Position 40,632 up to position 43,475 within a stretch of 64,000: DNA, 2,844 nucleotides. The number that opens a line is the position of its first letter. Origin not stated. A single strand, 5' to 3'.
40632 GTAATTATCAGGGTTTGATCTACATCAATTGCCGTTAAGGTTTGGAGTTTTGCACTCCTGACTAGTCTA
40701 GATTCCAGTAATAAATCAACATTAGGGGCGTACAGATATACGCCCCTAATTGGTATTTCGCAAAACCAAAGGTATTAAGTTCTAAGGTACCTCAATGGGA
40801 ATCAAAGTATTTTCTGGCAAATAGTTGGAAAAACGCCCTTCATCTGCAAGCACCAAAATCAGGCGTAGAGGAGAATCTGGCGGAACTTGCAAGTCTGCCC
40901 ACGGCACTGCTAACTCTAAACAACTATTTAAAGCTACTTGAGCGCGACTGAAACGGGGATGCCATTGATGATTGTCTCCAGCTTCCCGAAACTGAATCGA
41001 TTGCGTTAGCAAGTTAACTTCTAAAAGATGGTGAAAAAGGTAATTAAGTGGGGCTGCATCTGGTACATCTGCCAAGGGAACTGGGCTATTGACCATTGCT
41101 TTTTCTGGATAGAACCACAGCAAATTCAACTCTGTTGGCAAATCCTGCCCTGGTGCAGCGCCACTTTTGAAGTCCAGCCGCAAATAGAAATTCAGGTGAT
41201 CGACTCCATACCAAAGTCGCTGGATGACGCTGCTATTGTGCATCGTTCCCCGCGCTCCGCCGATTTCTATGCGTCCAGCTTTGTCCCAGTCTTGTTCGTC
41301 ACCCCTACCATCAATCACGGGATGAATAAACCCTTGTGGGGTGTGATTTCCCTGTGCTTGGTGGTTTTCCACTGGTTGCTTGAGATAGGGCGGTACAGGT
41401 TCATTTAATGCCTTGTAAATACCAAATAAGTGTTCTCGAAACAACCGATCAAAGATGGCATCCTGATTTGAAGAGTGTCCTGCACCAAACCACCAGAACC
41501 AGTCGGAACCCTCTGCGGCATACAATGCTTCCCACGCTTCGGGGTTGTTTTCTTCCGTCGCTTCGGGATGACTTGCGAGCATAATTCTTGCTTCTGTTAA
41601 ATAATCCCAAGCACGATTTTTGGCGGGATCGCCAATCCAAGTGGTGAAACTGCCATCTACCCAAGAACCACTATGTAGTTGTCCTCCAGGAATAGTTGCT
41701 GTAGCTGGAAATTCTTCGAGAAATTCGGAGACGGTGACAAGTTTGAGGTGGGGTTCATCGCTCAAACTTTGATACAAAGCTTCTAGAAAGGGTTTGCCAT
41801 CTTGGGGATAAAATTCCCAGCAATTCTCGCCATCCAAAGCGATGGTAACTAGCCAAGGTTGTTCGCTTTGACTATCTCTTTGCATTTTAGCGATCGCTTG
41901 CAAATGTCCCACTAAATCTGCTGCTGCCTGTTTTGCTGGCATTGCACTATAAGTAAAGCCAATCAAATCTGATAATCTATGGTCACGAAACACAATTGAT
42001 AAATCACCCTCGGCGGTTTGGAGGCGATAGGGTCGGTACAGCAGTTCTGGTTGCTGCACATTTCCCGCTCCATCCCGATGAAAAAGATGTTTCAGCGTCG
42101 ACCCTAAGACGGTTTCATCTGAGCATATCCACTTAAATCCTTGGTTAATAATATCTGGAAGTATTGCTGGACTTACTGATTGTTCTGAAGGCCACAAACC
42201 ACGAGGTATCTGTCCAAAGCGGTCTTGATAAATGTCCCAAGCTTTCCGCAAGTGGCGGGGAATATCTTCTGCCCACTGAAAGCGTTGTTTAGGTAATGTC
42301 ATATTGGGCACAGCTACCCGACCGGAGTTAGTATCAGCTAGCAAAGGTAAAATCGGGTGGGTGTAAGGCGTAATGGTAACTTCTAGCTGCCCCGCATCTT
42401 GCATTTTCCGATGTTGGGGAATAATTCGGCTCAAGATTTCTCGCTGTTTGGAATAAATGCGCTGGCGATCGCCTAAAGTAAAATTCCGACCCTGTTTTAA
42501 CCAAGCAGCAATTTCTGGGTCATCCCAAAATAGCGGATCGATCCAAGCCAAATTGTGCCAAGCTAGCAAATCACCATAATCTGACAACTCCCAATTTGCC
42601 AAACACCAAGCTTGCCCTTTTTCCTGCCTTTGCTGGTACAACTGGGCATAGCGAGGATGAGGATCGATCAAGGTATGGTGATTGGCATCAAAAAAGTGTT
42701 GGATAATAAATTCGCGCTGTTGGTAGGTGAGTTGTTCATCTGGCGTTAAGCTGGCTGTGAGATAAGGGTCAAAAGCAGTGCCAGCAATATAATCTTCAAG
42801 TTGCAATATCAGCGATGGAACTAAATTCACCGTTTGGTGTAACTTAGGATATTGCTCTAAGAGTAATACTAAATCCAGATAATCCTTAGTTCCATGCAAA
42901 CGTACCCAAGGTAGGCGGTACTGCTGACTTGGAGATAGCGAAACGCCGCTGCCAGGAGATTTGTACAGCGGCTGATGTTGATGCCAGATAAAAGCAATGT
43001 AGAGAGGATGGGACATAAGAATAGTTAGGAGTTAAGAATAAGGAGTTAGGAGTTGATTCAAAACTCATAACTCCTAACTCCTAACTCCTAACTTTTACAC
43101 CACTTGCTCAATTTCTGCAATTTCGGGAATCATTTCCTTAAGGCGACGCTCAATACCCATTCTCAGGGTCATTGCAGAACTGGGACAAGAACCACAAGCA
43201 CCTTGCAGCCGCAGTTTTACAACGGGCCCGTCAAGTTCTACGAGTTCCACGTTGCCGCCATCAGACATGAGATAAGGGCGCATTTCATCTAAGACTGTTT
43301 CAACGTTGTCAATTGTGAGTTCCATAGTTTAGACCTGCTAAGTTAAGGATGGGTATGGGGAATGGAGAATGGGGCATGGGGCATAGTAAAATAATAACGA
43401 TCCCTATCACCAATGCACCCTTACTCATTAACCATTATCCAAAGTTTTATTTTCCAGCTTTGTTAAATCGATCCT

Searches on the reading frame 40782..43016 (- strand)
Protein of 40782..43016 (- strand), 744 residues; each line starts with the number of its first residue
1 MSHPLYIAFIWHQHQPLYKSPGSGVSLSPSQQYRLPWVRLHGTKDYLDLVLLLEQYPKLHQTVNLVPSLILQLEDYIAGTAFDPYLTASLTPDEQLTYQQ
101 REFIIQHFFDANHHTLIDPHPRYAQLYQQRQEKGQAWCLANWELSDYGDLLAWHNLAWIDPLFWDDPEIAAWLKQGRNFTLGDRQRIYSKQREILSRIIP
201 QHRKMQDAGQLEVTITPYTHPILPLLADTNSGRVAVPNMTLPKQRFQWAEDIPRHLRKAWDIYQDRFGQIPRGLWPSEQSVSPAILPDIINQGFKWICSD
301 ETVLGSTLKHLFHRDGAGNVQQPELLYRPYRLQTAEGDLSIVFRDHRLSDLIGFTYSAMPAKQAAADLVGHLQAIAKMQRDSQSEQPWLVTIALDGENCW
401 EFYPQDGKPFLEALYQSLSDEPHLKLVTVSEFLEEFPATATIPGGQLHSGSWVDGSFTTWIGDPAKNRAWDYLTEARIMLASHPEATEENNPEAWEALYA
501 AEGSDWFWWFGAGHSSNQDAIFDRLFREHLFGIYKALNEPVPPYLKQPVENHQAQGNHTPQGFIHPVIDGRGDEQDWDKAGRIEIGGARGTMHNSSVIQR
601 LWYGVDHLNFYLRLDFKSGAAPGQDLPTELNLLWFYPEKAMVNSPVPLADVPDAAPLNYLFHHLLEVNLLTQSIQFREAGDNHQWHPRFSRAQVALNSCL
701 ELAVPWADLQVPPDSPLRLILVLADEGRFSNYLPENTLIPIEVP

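Call 3: search_protein_families(library=pfam, proteins=[window:40782-43016:-], max_evalue=1)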
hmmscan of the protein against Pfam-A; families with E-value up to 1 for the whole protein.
window:40782-43016:- (744 aa): 1 family
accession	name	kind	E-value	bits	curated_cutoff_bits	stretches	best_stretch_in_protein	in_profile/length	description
PF03065.20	Glyco_hydro_57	-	1.1e-77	261.7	21.2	1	8-442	1-288/291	Glycosyl hydrolase family 57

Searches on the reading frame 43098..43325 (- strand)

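Call 87: search_protein_families(library=pfam, proteins=[window:43098-43325:-], max_evalue=0.001)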
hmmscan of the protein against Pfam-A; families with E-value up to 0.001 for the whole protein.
window:43098-43325:- (76 aa): 1 family
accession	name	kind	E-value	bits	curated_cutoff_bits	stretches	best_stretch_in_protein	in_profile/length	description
PF01106.22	NifU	-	3.2e-29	101.3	27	1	8-73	1-67/67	NifU-like domain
